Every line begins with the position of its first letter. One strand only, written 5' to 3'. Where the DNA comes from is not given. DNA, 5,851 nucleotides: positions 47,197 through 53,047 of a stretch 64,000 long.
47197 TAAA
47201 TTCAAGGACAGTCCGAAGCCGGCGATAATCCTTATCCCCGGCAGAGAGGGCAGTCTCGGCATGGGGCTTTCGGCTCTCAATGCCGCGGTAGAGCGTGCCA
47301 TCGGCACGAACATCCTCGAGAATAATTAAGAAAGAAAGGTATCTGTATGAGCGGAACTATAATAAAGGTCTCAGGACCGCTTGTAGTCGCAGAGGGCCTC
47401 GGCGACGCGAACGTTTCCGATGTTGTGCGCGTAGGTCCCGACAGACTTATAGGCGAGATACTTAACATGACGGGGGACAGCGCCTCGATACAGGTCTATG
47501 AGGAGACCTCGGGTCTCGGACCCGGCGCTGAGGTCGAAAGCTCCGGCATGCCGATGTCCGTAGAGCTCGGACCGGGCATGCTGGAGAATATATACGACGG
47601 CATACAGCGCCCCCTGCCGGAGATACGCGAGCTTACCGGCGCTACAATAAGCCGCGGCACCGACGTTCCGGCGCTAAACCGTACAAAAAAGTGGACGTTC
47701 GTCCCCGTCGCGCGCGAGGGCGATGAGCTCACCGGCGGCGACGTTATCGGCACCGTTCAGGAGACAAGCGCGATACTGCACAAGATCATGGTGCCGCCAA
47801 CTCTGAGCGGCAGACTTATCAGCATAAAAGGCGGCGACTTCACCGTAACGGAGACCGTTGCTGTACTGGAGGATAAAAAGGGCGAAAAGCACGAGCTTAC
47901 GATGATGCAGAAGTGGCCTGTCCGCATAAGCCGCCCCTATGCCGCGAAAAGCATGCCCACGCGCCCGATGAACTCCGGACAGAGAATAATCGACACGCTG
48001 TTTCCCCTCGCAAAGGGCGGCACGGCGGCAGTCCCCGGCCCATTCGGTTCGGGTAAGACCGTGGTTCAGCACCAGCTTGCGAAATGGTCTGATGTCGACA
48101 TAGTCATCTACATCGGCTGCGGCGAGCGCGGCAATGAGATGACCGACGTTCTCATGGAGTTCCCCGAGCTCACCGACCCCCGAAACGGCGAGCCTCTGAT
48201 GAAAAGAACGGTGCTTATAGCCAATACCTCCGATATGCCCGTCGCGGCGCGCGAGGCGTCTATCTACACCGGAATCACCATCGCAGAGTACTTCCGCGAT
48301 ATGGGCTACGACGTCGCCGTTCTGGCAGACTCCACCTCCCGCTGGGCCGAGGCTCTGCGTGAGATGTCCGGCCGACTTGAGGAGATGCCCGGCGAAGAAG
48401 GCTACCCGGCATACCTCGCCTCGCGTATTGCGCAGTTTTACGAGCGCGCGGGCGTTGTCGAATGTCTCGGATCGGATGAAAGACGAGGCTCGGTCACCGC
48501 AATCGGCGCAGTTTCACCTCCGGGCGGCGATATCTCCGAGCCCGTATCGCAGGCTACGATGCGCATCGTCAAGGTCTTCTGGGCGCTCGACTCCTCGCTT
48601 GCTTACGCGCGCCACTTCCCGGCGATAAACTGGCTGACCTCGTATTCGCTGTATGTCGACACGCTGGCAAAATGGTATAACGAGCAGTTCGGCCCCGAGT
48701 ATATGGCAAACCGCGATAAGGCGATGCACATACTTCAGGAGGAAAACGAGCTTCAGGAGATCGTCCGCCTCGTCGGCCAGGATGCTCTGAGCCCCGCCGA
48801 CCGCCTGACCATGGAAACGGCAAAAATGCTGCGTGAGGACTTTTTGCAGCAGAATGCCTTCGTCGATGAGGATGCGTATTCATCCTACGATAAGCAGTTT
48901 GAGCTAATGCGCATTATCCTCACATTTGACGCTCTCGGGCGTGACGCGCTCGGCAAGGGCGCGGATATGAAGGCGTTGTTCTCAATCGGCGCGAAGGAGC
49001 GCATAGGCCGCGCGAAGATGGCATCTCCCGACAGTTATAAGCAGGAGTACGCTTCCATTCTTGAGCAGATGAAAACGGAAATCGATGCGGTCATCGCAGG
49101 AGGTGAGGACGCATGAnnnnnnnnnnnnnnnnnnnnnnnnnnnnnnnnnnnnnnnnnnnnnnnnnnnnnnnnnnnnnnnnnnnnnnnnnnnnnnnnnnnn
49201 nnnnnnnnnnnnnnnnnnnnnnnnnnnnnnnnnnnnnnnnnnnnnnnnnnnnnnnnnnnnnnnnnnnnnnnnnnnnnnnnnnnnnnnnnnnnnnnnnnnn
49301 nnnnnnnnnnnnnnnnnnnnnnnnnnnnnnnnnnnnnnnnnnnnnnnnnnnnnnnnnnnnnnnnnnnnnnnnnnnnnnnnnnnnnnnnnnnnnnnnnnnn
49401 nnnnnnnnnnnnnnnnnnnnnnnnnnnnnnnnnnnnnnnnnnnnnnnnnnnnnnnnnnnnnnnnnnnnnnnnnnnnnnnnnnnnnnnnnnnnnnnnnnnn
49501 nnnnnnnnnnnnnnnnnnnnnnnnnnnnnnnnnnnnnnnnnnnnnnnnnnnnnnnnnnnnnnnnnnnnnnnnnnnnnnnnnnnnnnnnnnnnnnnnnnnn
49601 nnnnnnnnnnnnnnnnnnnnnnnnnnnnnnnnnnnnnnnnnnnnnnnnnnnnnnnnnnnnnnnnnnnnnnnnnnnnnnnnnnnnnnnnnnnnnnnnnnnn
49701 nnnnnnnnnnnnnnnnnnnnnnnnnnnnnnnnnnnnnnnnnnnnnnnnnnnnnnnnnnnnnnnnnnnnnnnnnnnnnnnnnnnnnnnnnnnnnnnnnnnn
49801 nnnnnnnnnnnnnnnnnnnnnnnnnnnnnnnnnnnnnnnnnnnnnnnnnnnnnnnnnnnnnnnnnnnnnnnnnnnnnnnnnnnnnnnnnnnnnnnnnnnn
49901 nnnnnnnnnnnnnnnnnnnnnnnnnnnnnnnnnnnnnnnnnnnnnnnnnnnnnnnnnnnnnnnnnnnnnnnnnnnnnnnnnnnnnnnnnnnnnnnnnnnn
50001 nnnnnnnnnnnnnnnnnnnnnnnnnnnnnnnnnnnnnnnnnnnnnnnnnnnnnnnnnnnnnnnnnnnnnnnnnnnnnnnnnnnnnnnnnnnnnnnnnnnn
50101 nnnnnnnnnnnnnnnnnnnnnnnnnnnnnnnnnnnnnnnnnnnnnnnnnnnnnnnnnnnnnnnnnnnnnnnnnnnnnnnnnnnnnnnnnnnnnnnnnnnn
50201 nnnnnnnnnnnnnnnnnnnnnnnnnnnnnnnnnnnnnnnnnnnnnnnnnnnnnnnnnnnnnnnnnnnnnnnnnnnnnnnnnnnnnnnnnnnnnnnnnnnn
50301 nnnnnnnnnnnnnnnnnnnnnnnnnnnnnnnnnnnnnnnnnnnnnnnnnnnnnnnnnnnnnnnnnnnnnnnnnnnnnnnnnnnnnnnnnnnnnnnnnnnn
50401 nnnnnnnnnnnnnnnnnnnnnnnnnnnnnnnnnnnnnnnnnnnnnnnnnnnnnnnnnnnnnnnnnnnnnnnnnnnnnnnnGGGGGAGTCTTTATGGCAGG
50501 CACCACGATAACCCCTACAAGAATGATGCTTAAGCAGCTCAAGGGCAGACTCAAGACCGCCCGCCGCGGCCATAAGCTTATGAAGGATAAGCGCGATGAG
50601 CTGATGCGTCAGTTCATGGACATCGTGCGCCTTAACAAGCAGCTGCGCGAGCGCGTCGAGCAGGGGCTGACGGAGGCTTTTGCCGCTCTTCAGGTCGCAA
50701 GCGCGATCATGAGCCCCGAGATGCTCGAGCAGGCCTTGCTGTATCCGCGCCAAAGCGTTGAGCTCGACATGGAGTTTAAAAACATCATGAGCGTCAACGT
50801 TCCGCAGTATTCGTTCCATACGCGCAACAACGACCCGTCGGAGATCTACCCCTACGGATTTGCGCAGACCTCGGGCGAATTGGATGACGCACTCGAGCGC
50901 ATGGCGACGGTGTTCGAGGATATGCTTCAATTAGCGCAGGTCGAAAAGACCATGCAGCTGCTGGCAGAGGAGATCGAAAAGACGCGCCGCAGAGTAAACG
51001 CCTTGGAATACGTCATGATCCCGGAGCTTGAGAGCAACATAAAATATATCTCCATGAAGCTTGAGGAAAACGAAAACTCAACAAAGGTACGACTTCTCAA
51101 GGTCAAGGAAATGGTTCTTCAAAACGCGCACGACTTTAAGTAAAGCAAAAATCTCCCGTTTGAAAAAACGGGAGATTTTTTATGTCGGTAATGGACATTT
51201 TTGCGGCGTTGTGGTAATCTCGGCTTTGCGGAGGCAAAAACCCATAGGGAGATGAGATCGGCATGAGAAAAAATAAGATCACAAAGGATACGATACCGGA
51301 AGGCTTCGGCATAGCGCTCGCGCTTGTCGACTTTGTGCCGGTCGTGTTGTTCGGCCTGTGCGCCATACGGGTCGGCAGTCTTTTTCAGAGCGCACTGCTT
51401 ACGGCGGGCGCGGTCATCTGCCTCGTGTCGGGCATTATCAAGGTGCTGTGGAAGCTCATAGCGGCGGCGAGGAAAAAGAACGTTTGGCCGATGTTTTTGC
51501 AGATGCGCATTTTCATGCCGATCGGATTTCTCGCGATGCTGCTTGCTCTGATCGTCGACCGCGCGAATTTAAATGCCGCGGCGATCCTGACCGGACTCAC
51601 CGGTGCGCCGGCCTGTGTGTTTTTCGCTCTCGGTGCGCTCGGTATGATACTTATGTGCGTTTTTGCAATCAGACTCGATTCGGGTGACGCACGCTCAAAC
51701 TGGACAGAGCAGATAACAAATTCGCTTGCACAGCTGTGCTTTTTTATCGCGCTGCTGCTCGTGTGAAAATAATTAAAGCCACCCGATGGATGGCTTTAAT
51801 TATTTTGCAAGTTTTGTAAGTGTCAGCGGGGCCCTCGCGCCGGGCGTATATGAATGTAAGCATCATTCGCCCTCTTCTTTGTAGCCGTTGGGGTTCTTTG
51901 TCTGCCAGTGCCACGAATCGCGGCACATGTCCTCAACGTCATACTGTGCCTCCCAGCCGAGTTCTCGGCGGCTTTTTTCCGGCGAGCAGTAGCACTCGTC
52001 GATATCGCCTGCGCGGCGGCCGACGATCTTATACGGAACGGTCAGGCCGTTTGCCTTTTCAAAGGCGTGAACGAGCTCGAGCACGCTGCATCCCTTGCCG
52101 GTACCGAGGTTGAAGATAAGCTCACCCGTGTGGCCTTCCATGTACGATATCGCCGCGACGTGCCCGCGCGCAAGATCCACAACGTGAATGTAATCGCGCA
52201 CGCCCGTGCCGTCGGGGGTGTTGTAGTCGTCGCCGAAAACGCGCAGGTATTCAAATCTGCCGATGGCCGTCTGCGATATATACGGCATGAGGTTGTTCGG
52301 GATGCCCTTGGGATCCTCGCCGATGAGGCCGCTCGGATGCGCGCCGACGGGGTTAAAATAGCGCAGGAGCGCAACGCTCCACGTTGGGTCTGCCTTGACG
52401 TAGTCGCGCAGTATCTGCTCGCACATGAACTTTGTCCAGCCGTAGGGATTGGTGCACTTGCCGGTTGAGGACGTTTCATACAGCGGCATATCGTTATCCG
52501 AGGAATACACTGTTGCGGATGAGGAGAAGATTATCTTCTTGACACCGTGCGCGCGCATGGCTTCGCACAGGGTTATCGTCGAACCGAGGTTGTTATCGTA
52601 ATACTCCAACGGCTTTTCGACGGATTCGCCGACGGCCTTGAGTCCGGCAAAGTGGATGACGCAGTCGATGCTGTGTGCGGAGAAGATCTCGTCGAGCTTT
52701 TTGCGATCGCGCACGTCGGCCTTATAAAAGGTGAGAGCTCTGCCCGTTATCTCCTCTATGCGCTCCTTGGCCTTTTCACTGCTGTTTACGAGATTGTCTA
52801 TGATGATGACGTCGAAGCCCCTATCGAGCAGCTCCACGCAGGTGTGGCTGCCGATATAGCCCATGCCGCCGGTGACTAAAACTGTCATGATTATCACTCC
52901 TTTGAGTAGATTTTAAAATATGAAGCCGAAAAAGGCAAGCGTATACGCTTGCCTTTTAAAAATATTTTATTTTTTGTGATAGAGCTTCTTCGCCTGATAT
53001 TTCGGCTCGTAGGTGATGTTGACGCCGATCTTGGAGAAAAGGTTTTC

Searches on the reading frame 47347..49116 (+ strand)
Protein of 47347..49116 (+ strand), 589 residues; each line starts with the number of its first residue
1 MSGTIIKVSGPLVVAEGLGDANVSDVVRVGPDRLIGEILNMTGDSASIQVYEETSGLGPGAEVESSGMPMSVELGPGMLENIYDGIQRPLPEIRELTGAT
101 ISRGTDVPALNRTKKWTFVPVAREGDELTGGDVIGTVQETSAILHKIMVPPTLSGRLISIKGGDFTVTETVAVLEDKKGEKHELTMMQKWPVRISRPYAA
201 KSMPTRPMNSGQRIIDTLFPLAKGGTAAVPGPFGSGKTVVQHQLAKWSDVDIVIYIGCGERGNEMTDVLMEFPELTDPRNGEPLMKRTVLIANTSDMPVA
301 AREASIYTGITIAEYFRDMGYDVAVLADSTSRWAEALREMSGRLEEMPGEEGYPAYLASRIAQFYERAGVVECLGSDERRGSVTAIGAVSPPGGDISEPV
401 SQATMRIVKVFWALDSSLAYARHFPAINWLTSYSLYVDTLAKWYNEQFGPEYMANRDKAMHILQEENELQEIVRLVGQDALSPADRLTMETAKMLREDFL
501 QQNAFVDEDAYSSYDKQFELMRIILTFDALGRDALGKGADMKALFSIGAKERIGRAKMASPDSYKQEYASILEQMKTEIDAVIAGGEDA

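Call 61: search_protein_families(library=pfam, proteins=[window:47347-49116:+], max_evalue=0.00001)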
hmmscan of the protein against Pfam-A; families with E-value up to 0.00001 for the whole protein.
window:47347-49116:+ (589 aa): 4 families
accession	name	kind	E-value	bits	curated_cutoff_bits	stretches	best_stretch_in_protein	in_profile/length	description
PF00006.31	ATP-synt_ab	-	6.1e-77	258.5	29.5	1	211-434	1-213/213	ATP synthase alpha/beta family, nucleotide-binding domain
PF16886.11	ATP-synt_ab_Xtn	-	1.6e-34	117.9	25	1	107-193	1-88/88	ATPsynthase alpha/beta subunit barrel-sandwich domain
PF22919.1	ATP-synt_VA_C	-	5.4e-27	94.2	24.7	1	442-526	2-84/101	C-terminal domain of V and A type ATP synthase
PF02874.29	ATP-synt_ab_N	-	3.3e-12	47.2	20.9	1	5-67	1-69/69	ATP synthase alpha/beta family, beta-barrel domain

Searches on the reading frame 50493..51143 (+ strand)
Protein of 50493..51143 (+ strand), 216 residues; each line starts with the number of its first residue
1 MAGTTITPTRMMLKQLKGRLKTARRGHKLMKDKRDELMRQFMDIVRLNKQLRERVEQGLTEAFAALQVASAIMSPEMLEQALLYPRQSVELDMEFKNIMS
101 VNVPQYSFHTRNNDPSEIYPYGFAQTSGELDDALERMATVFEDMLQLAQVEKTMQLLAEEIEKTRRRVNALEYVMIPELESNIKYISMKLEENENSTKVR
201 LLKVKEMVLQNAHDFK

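Call 61: search_protein_families(library=pfam, proteins=[window:50493-51143:+], max_evalue=0.00001)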
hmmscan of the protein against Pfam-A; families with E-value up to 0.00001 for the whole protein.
window:50493-51143:+ (216 aa): 1 family
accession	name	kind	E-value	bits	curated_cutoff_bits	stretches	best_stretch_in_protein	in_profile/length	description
PF01813.22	ATP-synt_D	-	4.3e-62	209.9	25.7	1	13-206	2-196/196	ATP synthase subunit D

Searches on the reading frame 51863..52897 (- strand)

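Call 61: search_protein_families(library=pfam, proteins=[window:51863-52897:-], max_evalue=0.00001)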
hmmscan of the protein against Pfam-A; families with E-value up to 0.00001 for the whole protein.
window:51863-52897:- (344 aa): 10 families
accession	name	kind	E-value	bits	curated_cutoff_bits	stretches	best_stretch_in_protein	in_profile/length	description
PF01370.27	Epimerase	-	5e-55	186.9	20.9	1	6-265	1-240/240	NAD dependent epimerase/dehydratase family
PF16363.11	GDP_Man_Dehyd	-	3.6e-54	184.9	27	1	7-327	1-331/332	GDP-mannose 4,6 dehydratase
PF02719.21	Polysacc_synt_2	-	1.1e-17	64.6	20.2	1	6-184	1-172/293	Polysaccharide biosynthesis protein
PF01073.25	3Beta_HSD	-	2.3e-16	60.1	22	1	7-161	1-155/280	3-beta hydroxysteroid dehydrogenase/isomerase family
PF04321.23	RmlD_sub_bind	-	6.3e-13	48.9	27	1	4-168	1-141/287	RmlD substrate binding domain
PF00106.31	adh_short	-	1.6e-11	44.5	26.6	1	5-143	2-152/195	short chain dehydrogenase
PF13460.12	NAD_binding_10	-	8.1e-10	39.3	27.2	1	10-142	1-114/184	NAD(P)H-binding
PF07993.18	NAD_binding_4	-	2.3e-08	34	20.1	1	8-169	1-194/258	Male sterility protein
PF05368.20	NmrA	-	8e-08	32.7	27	1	5-129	4-110/298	NmrA-like family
PF08659.16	KR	-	2.7e-07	31.1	22.6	1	5-90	2-95/180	KR domain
